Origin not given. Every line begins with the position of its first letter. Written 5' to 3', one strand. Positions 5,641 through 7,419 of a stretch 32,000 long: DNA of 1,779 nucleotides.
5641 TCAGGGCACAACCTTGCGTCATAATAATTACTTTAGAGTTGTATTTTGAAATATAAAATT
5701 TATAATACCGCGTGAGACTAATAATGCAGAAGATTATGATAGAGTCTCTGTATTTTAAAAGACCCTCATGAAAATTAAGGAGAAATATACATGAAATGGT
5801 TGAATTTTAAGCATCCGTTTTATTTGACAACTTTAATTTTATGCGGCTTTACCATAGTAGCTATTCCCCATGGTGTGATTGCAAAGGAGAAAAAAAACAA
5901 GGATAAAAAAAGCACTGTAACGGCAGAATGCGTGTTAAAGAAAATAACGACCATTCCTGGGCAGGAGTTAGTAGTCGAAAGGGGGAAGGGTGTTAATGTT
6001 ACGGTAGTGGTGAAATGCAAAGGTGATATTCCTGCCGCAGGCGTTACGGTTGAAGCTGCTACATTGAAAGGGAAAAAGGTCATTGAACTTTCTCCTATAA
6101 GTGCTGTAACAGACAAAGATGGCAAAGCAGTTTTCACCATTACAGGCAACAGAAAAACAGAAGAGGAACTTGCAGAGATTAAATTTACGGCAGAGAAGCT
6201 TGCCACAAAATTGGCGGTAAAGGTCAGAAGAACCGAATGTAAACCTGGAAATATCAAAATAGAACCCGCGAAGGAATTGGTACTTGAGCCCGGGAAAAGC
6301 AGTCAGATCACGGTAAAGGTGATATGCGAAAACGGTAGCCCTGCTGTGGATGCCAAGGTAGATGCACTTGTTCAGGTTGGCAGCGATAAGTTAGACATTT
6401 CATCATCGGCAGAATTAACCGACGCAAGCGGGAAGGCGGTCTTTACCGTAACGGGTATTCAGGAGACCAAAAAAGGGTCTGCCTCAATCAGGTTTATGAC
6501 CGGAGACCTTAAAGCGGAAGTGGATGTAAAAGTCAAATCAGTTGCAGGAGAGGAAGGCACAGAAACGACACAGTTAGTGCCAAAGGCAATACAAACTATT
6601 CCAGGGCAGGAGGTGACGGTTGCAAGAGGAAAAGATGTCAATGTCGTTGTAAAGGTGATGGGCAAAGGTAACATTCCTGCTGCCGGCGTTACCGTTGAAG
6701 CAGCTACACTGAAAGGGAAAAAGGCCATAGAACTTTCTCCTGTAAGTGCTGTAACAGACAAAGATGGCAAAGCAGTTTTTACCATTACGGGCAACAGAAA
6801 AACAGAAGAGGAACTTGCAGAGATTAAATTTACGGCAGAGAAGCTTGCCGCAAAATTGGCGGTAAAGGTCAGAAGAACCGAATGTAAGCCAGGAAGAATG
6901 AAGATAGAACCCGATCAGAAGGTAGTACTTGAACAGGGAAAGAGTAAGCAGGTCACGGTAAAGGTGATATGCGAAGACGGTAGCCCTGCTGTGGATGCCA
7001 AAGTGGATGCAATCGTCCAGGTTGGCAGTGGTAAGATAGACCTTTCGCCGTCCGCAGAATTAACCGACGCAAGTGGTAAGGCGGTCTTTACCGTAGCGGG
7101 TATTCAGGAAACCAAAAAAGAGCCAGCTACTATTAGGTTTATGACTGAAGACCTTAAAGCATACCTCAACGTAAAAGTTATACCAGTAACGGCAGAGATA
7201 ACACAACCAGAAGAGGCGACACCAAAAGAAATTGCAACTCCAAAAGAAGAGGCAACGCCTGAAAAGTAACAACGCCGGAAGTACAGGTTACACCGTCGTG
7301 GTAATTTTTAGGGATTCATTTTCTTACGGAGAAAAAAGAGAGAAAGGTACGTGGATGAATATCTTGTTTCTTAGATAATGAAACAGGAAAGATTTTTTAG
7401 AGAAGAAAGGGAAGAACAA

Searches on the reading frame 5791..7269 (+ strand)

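Call 34: search_protein_families(library=pfam, proteins=[window:5791-7269:+], max_evalue=0.00001)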
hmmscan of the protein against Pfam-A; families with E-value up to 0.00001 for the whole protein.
window:5791-7269:+ (492 aa): 3 families
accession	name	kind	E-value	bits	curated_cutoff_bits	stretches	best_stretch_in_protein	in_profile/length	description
PF02369.22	Big_1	-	5.3e-18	65.3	34.9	0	277-339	12-73/93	Bacterial Ig-like domain (group 1)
PF00576.27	Transthyretin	-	8.5e-08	33.2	25.3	0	73-138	5-69/109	HIUase/Transthyretin family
PF10670.15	DUF4198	-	2.9e-07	31.2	34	0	258-333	123-196/209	Domain of unknown function (DUF4198)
